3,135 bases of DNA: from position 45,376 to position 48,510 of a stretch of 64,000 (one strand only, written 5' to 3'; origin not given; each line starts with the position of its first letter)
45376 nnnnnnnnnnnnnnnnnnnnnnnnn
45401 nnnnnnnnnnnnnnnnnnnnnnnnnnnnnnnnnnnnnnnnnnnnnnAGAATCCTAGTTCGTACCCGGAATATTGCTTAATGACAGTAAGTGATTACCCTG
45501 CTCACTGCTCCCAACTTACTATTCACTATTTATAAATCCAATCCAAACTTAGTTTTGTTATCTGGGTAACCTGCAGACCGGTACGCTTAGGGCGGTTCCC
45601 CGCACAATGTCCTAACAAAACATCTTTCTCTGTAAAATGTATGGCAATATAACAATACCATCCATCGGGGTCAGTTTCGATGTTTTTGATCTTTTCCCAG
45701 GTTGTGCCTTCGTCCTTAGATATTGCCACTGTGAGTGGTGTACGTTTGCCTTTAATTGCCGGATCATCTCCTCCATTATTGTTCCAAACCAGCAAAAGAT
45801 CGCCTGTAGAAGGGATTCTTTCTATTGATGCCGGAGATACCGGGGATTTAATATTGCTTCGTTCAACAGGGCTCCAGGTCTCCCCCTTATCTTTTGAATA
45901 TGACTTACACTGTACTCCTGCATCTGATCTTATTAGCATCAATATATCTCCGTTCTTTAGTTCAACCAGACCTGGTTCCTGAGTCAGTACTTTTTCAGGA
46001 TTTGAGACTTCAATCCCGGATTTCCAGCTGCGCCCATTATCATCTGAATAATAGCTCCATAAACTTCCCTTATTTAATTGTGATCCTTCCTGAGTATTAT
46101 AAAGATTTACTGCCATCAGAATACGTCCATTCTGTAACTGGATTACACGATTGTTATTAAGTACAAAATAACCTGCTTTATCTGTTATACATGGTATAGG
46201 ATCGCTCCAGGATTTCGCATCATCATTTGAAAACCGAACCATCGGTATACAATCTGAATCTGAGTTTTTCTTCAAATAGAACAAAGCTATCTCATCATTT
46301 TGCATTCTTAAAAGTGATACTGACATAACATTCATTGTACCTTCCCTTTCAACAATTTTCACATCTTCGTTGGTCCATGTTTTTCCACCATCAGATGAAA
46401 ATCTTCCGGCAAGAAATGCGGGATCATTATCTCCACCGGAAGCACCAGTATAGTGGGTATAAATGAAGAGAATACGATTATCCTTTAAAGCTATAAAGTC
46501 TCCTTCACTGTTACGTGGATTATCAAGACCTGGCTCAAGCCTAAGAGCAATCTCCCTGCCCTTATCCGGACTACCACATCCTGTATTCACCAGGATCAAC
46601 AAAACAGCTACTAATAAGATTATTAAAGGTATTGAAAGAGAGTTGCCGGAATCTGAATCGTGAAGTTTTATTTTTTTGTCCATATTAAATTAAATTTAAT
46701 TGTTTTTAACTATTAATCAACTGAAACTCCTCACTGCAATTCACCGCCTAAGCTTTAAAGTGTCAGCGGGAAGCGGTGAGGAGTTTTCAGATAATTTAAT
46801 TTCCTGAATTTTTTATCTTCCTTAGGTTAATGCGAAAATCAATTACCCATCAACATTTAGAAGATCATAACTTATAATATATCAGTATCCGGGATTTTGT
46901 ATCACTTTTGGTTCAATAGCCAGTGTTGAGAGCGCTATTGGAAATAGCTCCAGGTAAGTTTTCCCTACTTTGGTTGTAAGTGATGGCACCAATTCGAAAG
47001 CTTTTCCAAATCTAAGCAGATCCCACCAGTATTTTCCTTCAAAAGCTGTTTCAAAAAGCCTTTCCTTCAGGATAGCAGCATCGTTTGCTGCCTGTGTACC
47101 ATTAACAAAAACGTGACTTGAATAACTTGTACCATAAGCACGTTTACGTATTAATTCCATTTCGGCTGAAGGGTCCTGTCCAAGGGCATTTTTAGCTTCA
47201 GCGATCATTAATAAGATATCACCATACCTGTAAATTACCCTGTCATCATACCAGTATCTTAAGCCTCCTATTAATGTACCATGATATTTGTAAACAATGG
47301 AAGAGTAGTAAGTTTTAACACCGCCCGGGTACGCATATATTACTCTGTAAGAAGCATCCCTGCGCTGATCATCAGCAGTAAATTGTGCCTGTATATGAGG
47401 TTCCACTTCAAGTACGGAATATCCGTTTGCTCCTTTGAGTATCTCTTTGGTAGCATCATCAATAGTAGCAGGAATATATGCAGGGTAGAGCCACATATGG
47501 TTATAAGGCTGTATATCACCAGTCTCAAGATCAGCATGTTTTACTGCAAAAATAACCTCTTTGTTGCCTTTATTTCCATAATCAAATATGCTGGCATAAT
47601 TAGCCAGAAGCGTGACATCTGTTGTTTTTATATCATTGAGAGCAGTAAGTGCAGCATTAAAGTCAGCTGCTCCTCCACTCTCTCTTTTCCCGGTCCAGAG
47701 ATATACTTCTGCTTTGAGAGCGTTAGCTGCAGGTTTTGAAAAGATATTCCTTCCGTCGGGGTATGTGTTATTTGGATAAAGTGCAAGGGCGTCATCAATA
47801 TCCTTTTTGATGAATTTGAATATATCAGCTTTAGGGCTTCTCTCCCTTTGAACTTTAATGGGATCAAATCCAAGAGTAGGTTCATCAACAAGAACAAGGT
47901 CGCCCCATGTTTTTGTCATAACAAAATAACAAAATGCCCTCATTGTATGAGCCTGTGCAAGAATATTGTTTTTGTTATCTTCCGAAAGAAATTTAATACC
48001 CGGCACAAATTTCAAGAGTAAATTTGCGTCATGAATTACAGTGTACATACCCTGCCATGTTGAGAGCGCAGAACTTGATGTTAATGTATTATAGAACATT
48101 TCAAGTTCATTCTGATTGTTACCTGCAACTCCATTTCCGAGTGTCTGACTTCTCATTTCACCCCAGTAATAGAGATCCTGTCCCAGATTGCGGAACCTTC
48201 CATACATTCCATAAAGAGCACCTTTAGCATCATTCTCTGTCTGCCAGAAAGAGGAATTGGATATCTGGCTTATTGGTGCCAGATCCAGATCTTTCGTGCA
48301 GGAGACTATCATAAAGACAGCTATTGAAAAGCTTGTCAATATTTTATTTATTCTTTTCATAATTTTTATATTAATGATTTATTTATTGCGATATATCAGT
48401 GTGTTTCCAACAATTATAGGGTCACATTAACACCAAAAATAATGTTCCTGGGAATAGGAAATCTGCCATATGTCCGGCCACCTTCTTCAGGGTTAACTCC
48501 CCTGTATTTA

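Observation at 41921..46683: Four tandem family A paralogs after SusD are ancient, selectively maintained duplicates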

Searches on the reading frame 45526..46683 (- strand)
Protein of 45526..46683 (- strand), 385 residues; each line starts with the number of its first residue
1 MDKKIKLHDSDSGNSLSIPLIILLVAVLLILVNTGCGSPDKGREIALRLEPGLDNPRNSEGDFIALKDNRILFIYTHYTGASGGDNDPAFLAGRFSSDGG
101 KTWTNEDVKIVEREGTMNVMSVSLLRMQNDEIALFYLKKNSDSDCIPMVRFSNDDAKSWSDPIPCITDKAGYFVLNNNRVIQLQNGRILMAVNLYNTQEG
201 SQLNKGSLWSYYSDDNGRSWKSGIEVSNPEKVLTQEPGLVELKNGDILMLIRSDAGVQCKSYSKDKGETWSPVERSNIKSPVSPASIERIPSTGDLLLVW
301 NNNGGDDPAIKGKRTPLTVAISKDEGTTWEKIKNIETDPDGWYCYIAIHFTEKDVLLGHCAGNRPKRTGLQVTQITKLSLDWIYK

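Call 3: search_protein_families(library=pfam, proteins=[window:45526-46683:-], max_evalue=0.01)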
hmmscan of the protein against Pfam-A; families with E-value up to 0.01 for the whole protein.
window:45526-46683:- (385 aa): 6 families
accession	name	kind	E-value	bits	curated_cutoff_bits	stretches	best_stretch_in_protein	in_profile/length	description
PF13088.12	BNR_2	-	4.4e-32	112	31.4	1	96-347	23-266/277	BNR repeat-like domain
PF13859.12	BNR_3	-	1.7e-09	38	27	1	84-271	23-211/308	BNR repeat-like domain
PF24316.1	Tli3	-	8.4e-09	36.3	27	0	55-112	47-110/129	T6SS Tli3 immunity protein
PF15902.12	Sortilin-Vps10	-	1.2e-08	34.6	33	1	210-276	47-115/446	Sortilin, neurotensin receptor 3,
PF02012.26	BNR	-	3.5e-08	32.7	27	0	211-221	1-11/12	BNR/Asp-box repeat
PF03174.19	CHB_HEX_C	-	1.6e-05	25.2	23.6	0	261-277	38-54/76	Chitobiase/beta-hexosaminidase C-terminal domain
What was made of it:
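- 45526..46683 (-): T4: sialidase-fold lipoprotein, the ancestral and most widespread type. BNR_2 E 4e-32 (call 3).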

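Call 4: search_protein_families(library=ncbifam, proteins=[window:45526-46683:-], max_evalue=0.01)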
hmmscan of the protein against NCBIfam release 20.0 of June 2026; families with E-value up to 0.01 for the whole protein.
window:45526-46683:- (385 aa): 2 families
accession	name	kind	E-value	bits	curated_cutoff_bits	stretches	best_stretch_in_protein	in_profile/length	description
NF045728.1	glycosyl_F510_1955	equivalog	0.00031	20.1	175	0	260-333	117-214/246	F510_1955 family glycosylhydrolase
NF010237.0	PRK13684.1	equivalog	0.0065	15.5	326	0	318-358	281-320/334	photosynthesis system II assembly factor Ycf48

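Call 39: find_homologous_proteins(query=window:45526-46683:-, max_evalue=1e-60)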
Query window:45526-46683:- (385 aa): 4977 proteins with E <= 1e-60 among 8000 candidates; the best 120 are listed.
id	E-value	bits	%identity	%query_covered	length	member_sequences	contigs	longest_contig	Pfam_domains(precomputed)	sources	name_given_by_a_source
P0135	9.5e-261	883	100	100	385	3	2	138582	PF13859.13,PF02012.27,PF15902.13,PF03174.20,PF13088.13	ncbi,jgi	jgi:Neuraminidase (sialidase)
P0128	3.9e-205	700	83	95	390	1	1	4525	PF13859.13,PF24316.2,PF02012.27,PF15902.13,PF03174.20,PF13088.13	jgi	jgi:sialidase-1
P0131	4.2e-203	693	80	95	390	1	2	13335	PF13859.13,PF24316.2,PF02012.27,PF15902.13,PF13088.13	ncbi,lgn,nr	ncbi:MAG: glycoside hydrolase [Bacteroidales bacterium]|nr:glycoside hydrolase [Bacteroidales bacter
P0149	2.5e-202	690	80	97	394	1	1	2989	PF13859.13,PF24316.2,PF02012.27,PF15902.13,PF03174.20,PF13088.13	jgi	jgi:sialidase-1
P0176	5.2e-201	686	80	92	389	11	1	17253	PF13859.13,PF24316.2,PF02012.27,PF15902.13,PF03174.20,PF13088.13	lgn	-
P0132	1.1e-200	685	78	95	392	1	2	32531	PF13859.13,PF24316.2,PF02012.27,PF15902.13,PF13088.13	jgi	jgi:Neuraminidase (sialidase)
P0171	1.8e-200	684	80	96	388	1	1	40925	PF13859.13,PF24316.2,PF02012.27,PF15902.13,PF03174.20,PF13088.13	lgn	-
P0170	3.9e-200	683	79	96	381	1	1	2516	PF13859.13,PF24316.2,PF02012.27,PF15902.13,PF13088.13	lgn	-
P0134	6.7e-200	682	81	95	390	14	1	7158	PF13859.13,PF24316.2,PF02012.27,PF15902.13,PF03174.20,PF13088.13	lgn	-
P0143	1.8e-199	681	79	95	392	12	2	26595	PF13859.13,PF24316.2,PF02012.27,PF15902.13,PF03174.20,PF13088.13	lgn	-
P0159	2.8e-199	680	80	95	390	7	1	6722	PF13859.13,PF24316.2,PF02012.27,PF15902.13,PF03174.20,PF13088.13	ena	-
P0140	3.5e-199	680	83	90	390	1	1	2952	PF13859.13,PF24316.2,PF21471.4,PF02012.27,PF15902.13,PF03174.20,PF13088.13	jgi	jgi:Neuraminidase (sialidase)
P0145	1.0e-198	678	83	90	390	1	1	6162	PF13859.13,PF24316.2,PF21471.4,PF02012.27,PF15902.13,PF03174.20,PF13088.13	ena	-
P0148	1.1e-198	678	83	90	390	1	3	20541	PF13859.13,PF24316.2,PF02012.27,PF15902.13,PF03174.20,PF13088.13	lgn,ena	-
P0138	1.3e-198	678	79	95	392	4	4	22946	PF13859.13,PF24316.2,PF02012.27,PF15902.13,PF03174.20,PF13088.13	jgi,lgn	-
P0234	3.5e-163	561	65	96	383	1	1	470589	PF13859.13,PF24316.2,PF21471.4,PF02012.27,PF15902.13,PF03174.20,PF13088.13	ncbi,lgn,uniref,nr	ncbi:sialidase family protein [Pedobacter heparinus]|uniref:sialidase family protein n=1 Tax=Pedobac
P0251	3.7e-158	545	67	94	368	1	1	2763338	PF13859.13,PF24316.2,PF21471.4,PF02012.27,PF15902.13,PF03174.20,PF13088.13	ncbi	ncbi:hypothetical protein GCM10027347_14480 [Larkinella harenae]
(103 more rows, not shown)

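Call 51: find_encoding_contigs(protein=P0234, flank=10000, max_places=1)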
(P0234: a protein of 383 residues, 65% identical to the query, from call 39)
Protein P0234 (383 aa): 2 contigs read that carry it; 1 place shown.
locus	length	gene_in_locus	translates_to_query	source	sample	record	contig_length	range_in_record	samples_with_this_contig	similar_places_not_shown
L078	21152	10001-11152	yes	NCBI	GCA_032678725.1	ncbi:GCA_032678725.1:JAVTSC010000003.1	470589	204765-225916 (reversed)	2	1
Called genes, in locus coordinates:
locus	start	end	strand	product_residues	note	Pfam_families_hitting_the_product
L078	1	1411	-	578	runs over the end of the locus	PF25852:DUF6242_C (faint), PF02012:BNR (faint), PF13088:BNR_2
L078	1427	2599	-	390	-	PF15902:Sortilin-Vps10 (faint), PF13859:BNR_3 (weak), PF02012:BNR (faint), PF03174:CHB_HEX_C (faint), PF13088:BNR_2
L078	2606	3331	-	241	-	PF00657:Lipase_GDSL, PF13472:Lipase_GDSL_2, PF04311:DUF459 (weak)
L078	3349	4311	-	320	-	PF00701:DHDPS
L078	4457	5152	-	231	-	PF00392:GntR, PF07729:FCD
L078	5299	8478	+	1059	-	PF13620:CarboxypepD_reg, PF13715:CarbopepD_reg_2, PF07715:Plug, PF00593:TonB_dep_Rec_b-barrel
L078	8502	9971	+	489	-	PF14322:SusD-like_3, PF12771:SusD-like_2 (weak), PF07980:SusD_RagB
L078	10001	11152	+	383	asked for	PF21471:Reelin_subrepeat-B (faint), PF24316:Tli3 (faint), PF13859:BNR_3, PF02012:BNR (faint), PF03174:CHB_HEX_C (faint), PF13088:BNR_2, PF15902:Sortilin-Vps10 (weak)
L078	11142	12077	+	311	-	PF24827:AstE_AspA_cat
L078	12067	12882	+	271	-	PF00106:adh_short, PF08659:KR (weak), PF13561:adh_short_C2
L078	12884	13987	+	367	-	PF00291:PALP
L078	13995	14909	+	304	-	PF00701:DHDPS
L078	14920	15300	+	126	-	PF01042:Ribonuc_L-PSP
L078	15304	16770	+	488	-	PF07364:DUF1485, PF07171:MlrC_C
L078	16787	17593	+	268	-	PF01436:NHL (faint), PF08450:SGL, PF03088:Str_synth (faint), PF01731:Arylesterase (weak)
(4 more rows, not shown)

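Call 52: find_encoding_contigs(protein=P0251, flank=10000, max_places=1)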
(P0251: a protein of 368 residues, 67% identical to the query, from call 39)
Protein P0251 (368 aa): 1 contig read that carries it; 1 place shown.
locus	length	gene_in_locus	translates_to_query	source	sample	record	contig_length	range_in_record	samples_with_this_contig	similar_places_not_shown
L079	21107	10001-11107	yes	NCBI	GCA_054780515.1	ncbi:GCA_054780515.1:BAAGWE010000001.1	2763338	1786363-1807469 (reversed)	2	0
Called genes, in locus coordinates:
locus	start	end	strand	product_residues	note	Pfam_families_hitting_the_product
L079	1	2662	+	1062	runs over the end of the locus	PF13620:CarboxypepD_reg, PF13715:CarbopepD_reg_2, PF07715:Plug, PF00593:TonB_dep_Rec_b-barrel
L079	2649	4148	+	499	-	PF12771:SusD-like_2 (weak), PF14322:SusD-like_3, PF07980:SusD_RagB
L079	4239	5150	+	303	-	PF00701:DHDPS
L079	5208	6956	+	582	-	PF25852:DUF6242_C (faint), PF13859:BNR_3 (faint), PF13088:BNR_2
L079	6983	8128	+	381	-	PF13859:BNR_3 (weak), PF02012:BNR (faint), PF13088:BNR_2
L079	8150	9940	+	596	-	PF00657:Lipase_GDSL, PF13472:Lipase_GDSL_2, PF02012:BNR (faint), PF21471:Reelin_subrepeat-B (faint), PF13859:BNR_3, PF03174:CHB_HEX_C (faint), PF13088:BNR_2, PF15902:Sortilin-Vps10 (weak), +1 more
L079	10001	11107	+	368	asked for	PF21471:Reelin_subrepeat-B (faint), PF24316:Tli3 (faint), PF13859:BNR_3, PF13088:BNR_2, PF15902:Sortilin-Vps10 (faint), PF02012:BNR (faint), PF03174:CHB_HEX_C (faint)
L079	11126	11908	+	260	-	PF25182:NonGDSL (weak), PF00657:Lipase_GDSL, PF13472:Lipase_GDSL_2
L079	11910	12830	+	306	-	PF24827:AstE_AspA_cat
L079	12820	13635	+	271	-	PF00106:adh_short, PF08659:KR, PF13561:adh_short_C2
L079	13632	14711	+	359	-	PF00291:PALP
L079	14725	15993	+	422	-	PF03137:OATP (faint), PF07690:MFS_1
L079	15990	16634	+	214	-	PF03737:RraA-like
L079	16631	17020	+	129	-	PF01042:Ribonuc_L-PSP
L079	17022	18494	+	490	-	PF07364:DUF1485, PF07171:MlrC_C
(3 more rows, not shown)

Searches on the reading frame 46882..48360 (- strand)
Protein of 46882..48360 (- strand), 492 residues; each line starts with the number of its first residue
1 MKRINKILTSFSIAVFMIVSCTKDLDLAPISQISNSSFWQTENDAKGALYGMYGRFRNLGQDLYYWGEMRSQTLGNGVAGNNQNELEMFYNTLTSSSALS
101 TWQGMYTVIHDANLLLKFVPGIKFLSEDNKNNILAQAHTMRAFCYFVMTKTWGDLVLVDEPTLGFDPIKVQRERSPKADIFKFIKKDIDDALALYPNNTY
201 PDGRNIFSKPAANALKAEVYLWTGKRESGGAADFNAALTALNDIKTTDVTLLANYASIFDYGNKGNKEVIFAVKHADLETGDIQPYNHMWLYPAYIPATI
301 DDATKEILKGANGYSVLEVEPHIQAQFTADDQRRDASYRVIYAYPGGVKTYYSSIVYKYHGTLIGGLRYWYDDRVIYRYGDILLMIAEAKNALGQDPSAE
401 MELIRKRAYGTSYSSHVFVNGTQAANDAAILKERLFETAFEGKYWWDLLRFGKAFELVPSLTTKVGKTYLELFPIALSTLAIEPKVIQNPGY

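Call 12: search_protein_families(library=pfam, proteins=[window:46882-48360:-], max_evalue=0.1)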
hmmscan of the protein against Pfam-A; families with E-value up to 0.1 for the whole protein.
window:46882-48360:- (492 aa): 3 families
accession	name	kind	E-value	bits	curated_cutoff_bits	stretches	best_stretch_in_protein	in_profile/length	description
PF07980.17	SusD_RagB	-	2.2e-19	70.6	23.1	1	372-458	154-241/297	SusD family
PF14322.12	SusD-like_3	-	5.2e-17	63.2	27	1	49-221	26-191/191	Starch-binding associating with outer membrane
PF12771.13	SusD-like_2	-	2.3e-05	23.9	27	1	87-227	47-190/415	Starch-binding associating with outer membrane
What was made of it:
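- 46882..48360 (-): SusD-like lipoprotein. Pfam SusD_RagB and SusD-like_3 (call 12).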
